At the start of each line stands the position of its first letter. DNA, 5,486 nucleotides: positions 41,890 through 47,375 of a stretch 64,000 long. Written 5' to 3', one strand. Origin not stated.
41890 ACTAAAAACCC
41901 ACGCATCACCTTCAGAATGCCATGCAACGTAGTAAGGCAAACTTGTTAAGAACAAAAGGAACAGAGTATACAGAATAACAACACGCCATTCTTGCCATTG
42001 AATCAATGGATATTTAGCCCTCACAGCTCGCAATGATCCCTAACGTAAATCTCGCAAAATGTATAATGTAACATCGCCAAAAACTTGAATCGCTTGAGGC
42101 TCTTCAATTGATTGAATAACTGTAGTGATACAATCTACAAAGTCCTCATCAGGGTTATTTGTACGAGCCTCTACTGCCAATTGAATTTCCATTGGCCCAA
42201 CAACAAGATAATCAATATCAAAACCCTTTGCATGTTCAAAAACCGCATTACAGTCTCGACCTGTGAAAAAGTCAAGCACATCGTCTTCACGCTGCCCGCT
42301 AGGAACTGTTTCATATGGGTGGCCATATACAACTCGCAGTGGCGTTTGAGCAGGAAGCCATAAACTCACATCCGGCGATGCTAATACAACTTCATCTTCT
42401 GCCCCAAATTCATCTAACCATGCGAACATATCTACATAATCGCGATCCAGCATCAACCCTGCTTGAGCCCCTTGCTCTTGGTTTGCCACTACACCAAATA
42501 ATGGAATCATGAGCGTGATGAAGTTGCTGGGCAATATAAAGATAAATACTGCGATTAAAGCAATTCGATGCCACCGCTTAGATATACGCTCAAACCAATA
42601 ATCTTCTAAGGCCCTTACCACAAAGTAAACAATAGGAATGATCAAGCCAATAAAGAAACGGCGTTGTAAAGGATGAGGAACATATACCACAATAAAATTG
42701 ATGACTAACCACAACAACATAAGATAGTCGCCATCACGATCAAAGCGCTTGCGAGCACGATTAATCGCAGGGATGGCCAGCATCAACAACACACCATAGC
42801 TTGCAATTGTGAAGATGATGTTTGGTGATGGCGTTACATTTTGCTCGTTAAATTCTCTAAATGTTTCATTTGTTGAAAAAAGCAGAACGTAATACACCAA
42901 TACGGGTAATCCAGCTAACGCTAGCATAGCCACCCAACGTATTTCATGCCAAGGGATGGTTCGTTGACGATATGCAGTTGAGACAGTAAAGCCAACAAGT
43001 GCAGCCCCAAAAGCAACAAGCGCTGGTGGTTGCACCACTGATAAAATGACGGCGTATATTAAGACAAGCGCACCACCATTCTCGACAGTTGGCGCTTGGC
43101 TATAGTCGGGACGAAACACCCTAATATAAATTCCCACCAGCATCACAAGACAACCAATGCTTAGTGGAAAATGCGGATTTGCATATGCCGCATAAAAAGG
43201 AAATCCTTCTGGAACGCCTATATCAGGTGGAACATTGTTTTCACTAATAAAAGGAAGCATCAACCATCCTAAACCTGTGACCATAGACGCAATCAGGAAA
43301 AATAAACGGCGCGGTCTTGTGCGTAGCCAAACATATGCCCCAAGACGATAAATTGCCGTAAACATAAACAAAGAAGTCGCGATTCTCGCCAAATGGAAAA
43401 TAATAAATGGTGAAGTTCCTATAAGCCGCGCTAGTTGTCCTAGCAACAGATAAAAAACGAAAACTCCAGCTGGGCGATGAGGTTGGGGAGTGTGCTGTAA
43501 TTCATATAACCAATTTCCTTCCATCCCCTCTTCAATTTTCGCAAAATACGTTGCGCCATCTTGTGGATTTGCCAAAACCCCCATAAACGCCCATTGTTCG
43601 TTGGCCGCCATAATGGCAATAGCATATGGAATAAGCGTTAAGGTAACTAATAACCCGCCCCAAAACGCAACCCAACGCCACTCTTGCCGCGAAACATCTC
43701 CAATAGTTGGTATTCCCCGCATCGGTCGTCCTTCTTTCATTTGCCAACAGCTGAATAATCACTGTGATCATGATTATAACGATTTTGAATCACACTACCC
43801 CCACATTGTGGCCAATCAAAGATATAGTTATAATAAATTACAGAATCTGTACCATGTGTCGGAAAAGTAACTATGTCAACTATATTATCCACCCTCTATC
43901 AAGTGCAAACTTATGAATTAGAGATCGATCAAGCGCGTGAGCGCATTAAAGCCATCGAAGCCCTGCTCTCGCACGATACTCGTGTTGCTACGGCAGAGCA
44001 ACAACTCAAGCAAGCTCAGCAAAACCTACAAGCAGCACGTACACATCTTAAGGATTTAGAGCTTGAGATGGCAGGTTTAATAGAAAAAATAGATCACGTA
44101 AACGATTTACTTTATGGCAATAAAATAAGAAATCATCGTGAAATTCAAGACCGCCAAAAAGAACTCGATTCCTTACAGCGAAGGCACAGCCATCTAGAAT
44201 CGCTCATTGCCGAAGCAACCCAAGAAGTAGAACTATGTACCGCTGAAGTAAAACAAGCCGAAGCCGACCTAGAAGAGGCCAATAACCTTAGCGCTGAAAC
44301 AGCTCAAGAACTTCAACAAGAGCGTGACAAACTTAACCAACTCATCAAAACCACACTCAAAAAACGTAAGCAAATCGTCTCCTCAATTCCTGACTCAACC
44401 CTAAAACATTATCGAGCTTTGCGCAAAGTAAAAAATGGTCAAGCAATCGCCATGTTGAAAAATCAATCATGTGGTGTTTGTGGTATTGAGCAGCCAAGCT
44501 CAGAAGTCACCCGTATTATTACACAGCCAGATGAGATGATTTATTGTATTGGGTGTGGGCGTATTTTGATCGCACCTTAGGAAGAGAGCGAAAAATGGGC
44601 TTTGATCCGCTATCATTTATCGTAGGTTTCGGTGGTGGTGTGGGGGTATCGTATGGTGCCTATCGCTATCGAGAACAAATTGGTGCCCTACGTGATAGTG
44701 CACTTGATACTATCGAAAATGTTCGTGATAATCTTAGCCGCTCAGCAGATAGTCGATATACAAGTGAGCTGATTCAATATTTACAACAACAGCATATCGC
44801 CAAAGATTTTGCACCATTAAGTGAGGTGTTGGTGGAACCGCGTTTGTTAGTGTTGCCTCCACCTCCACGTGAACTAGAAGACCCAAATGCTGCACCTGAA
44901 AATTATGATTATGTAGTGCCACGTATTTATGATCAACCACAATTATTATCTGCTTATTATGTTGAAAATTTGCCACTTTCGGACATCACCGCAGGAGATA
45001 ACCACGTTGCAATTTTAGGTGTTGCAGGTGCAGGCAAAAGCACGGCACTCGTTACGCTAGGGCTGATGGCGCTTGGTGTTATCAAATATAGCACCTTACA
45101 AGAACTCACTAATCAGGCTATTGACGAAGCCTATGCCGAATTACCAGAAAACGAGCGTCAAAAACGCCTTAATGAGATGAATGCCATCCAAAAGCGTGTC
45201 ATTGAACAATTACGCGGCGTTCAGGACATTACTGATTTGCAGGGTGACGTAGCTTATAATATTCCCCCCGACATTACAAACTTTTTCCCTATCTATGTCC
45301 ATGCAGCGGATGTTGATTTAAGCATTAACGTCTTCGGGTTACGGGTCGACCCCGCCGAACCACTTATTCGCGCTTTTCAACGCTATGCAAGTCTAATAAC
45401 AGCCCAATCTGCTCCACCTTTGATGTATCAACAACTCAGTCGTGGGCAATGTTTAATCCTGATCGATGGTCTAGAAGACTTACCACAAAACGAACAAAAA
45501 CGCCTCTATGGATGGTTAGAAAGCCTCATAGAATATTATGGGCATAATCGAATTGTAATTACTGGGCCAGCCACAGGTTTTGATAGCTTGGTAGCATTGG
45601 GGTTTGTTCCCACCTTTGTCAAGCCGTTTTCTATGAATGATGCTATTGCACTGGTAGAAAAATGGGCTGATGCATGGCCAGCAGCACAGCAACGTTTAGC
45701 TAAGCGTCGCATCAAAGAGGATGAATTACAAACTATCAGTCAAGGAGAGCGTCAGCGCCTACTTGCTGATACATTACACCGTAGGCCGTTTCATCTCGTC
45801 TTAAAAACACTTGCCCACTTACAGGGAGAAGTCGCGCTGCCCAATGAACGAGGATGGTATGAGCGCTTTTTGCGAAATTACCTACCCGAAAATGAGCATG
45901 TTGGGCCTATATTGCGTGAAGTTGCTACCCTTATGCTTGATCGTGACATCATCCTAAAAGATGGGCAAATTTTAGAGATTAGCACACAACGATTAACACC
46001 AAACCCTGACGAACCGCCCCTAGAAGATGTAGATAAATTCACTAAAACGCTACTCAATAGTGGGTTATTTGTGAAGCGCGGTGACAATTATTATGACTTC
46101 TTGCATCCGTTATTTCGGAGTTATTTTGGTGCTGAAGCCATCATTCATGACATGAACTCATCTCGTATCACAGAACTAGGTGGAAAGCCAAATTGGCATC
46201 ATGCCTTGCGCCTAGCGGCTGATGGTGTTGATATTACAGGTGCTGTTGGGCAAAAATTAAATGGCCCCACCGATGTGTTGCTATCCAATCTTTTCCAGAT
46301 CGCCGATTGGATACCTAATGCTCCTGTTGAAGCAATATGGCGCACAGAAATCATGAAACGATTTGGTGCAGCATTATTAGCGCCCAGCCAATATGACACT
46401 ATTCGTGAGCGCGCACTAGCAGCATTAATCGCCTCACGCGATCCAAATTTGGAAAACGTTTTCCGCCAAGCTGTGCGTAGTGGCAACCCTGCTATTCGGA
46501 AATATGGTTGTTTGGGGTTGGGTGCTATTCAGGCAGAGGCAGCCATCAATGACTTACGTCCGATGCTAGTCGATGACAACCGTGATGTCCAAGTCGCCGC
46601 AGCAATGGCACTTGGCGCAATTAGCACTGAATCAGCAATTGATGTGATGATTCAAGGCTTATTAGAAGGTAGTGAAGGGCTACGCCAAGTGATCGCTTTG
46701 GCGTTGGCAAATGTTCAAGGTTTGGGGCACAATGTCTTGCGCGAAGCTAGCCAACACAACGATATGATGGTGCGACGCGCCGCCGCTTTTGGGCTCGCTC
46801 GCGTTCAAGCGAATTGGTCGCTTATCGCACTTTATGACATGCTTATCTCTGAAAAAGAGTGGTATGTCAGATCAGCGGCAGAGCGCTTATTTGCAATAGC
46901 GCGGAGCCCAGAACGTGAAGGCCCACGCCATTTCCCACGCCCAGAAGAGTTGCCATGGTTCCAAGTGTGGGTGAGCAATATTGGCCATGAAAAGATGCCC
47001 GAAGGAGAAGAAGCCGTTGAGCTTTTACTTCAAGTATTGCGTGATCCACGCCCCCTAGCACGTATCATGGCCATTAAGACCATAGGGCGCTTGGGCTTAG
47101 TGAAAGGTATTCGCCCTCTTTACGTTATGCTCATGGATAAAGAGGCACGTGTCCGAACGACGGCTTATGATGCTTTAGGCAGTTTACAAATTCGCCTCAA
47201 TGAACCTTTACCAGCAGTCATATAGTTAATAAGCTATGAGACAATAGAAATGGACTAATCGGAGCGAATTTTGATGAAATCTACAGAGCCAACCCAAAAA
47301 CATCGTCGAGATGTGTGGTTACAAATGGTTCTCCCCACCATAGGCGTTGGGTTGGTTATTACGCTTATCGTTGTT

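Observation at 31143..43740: Envelope-glycan locus built from six GT-C-like polytopic membrane proteins plus one phosphoglycosyl transferase, with no cytoplasmic GT, flippase, polymerase or exporter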

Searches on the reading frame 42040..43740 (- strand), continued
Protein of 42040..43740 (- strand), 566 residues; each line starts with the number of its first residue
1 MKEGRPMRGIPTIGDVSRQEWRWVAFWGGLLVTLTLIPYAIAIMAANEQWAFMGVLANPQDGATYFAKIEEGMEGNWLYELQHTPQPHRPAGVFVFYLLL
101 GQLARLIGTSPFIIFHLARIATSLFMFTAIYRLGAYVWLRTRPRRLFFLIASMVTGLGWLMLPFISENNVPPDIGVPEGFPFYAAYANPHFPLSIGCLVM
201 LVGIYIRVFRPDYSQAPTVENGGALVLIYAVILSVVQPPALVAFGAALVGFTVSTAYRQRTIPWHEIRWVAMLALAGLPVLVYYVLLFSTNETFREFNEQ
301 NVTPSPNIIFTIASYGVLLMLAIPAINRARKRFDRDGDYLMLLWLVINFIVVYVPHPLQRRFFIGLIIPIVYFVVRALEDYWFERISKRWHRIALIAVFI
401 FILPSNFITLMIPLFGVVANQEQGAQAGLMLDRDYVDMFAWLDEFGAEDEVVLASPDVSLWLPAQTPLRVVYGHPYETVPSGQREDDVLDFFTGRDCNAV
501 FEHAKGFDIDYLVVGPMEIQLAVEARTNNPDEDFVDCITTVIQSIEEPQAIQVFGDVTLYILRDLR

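Call 77: search_protein_representatives(alignment_id=A1)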
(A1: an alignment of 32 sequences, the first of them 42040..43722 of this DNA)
Query: 32 sequences, 552 profile positions. Proteins with E-value up to 0.001 (for the whole library): 5006; up to 1e-10: 3547; up to 1e-30: 1515. The best 150 are listed.
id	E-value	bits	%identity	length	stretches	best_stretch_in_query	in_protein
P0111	2.7e-215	732.5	-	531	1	47-549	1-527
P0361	5.0e-180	616.1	-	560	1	4-507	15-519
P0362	1.2e-162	558.7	-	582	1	3-495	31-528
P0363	1.3e-155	535.5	-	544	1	11-513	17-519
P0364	2.7e-153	527.9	-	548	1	8-516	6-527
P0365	3.1e-152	524.4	-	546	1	1-520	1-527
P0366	1.2e-151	522.4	-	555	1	1-546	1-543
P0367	2.0e-150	518.4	-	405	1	3-388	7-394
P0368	2.0e-147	508.5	-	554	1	8-515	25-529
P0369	3.9e-147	507.5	-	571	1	5-550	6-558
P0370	2.5e-145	501.5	-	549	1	1-515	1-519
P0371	6.5e-142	490.3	-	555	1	1-516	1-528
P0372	8.6e-140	483.3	-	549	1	5-513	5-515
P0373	6.8e-136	470.4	-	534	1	1-517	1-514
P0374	1.9e-135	469.0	-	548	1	1-517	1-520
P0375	3.2e-135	468.2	-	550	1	8-517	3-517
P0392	5.1e-107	375.1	-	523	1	6-518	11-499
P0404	1.5e-92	327.3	-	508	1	20-516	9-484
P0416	1.5e-89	317.5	-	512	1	13-516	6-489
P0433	1.8e-85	304.0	-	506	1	22-517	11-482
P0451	7.3e-83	295.4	-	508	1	20-517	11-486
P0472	3.0e-81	290.1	-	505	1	23-515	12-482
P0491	6.7e-80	285.6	-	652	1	10-515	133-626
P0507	2.2e-78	280.6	-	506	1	16-513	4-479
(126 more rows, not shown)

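Call 78: list_cluster_members(proteins=[P0362, P0375, P0392, P0404, P0416, P0433, P0451, P0472, P0491, P0507])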
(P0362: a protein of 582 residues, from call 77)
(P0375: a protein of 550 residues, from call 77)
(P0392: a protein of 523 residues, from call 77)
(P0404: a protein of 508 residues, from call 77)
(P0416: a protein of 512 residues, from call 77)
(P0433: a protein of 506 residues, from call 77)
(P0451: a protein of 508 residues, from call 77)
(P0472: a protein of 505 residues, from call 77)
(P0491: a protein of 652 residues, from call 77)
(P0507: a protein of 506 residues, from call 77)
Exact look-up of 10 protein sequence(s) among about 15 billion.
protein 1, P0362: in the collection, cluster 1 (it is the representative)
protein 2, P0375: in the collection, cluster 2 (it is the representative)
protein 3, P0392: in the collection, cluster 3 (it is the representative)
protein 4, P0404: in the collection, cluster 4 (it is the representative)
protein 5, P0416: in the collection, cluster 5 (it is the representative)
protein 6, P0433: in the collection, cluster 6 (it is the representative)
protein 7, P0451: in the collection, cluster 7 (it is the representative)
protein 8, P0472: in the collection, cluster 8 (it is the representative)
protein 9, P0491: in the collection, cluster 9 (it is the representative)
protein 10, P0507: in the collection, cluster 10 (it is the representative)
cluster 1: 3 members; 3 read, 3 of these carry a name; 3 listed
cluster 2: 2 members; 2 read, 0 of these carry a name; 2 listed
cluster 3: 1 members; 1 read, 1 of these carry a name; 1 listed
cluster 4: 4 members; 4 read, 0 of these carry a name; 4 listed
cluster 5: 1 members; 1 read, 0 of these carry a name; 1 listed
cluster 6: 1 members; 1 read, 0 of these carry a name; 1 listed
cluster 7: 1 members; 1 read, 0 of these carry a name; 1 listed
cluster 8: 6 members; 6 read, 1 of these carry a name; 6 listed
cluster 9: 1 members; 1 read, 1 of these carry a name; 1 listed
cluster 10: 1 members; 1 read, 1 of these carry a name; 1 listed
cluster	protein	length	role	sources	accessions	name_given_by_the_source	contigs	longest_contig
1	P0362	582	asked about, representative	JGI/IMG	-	hypothetical protein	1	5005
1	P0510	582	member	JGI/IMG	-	hypothetical protein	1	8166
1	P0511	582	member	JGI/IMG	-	hypothetical protein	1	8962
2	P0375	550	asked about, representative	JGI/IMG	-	-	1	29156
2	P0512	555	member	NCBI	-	-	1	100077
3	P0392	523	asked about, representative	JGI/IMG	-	hypothetical protein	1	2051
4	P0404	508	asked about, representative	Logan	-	-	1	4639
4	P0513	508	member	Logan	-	-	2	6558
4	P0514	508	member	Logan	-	-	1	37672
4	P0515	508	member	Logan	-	-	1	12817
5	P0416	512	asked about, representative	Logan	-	-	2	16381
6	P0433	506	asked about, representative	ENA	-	-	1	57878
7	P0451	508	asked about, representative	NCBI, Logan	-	-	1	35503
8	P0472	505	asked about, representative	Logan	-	-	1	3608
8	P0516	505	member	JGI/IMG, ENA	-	hypothetical protein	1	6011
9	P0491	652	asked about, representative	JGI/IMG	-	hypothetical protein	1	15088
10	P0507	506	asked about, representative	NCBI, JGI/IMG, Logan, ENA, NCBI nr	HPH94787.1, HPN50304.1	MAG TPA: hypothetical protein PKW33_01860 [Anaerolineaceae bacterium] | hypothetical protein [Anaerolineaceae bacterium]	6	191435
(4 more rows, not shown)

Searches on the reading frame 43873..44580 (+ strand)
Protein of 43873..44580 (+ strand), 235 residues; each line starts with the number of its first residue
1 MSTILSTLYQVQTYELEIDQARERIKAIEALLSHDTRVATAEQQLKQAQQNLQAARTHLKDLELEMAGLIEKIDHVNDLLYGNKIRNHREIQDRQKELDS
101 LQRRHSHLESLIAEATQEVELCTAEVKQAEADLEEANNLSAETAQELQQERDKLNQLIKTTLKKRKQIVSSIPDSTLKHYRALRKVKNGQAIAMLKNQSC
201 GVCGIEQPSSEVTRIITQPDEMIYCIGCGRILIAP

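Call 8: search_protein_families(library=pfam, proteins=[window:43873-44580:+], max_evalue=0.001)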
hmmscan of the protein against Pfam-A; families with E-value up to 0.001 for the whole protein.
window:43873-44580:+ (235 aa): 2 families
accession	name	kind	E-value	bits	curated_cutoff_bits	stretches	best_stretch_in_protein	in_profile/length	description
PF24481.2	CT398_CC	-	6.2e-10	39.6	27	1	17-185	3-177/180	CT398-like coiled coil hairpin domain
PF02591.20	Zn_ribbon_9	-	4.2e-06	27.2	29.1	1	199-232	1-33/33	C4-type zinc ribbon domain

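Call 51: search_protein_families(library=ncbifam, proteins=[window:43873-44580:+], max_evalue=0.001)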
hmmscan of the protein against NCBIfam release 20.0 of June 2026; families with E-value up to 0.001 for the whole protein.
window:43873-44580:+ (235 aa): 5 families
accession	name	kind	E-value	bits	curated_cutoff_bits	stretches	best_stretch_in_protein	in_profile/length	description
NF047363.1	Zn_ribbon_CdsZ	equivalog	6.3e-09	35.6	275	1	22-232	26-230/251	zinc ribbon domain regulatory protein CdsZ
NF045487.1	ASRP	equivalog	1.6e-08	33.7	300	1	3-216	112-319/593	archaea-specific SMC-related protein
TIGR02169.1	SMC_prok_A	equivalog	1.2e-05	23.2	729.4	1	15-166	343-498/1165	chromosome segregation protein SMC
TIGR02168.1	SMC_prok_B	equivalog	1.3e-05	23.2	567.35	1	10-169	247-403/1181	chromosome segregation protein SMC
NF002572.0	PRK02224.1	equivalog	0.001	17.5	1087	0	11-173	428-589/888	DNA double-strand break repair ATPase Rad50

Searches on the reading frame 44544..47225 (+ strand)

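Call 8: search_protein_families(library=pfam, proteins=[window:44544-47225:+], max_evalue=0.001)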
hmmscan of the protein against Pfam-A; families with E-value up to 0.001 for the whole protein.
window:44544-47225:+ (893 aa): 7 families
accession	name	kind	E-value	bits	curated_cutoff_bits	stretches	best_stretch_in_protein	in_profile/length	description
PF13646.12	HEAT_2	-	2.4e-26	92.3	27.7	4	640-722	4-88/88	HEAT repeats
PF02985.28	HEAT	-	2.7e-14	52.3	23.5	0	858-881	4-27/31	HEAT repeat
PF13513.12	HEAT_EZ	-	6.3e-08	33.4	27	0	823-850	28-55/55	HEAT-like repeat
PF05729.18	NACHT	-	3e-05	24.3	26.7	0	299-375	79-164/167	NACHT domain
PF03130.22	HEAT_PBS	-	0.00025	21.7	20.9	0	682-706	1-25/27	PBS lyase HEAT-like repeat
PF24406.1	nSTAND_NTPase4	-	0.00026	21.4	27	1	495-528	24-57/58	Novel STAND NTPase 4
PF12717.13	Cnd1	-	0.00028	21.4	26.4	0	661-697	53-89/162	non-SMC mitotic condensation complex subunit 1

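Call 51: search_protein_families(library=ncbifam, proteins=[window:44544-47225:+], max_evalue=0.001)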
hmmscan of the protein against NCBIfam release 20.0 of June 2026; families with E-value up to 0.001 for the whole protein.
window:44544-47225:+ (893 aa): 5 families
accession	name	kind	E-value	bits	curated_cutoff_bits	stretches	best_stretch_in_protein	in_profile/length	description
NF045915.1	PhycobilmeDegNblB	equivalog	6.5e-10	38.9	300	1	659-777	59-179/214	phycobilisome degradation protein NblB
NF010374.0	PRK13800.1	equivalog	1.1e-05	23.9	1196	0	620-779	701-859/898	fumarate reductase/succinate dehydrogenase flavoprotein subunit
NF058505.1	phyc_lyase_CpeY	equivalog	0.00023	19.9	600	0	648-761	65-180/419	C-phycoerythrin alpha-cysteine-82 phycoerythrobilin lyase CpeY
NF058502.1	phyc_lyase_CpcE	equivalog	0.00078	19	330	0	659-723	140-205/260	C-phycocyanin alpha-cysteine-84 phycocyanobilin lyase subunit CpcE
NF058515.1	phyc_lyase_CpcF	equivalog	0.00091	18.9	220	0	659-757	23-122/200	C-phycocyanin alpha-cysteine-84 phycocyanobilin lyase subunit CpcF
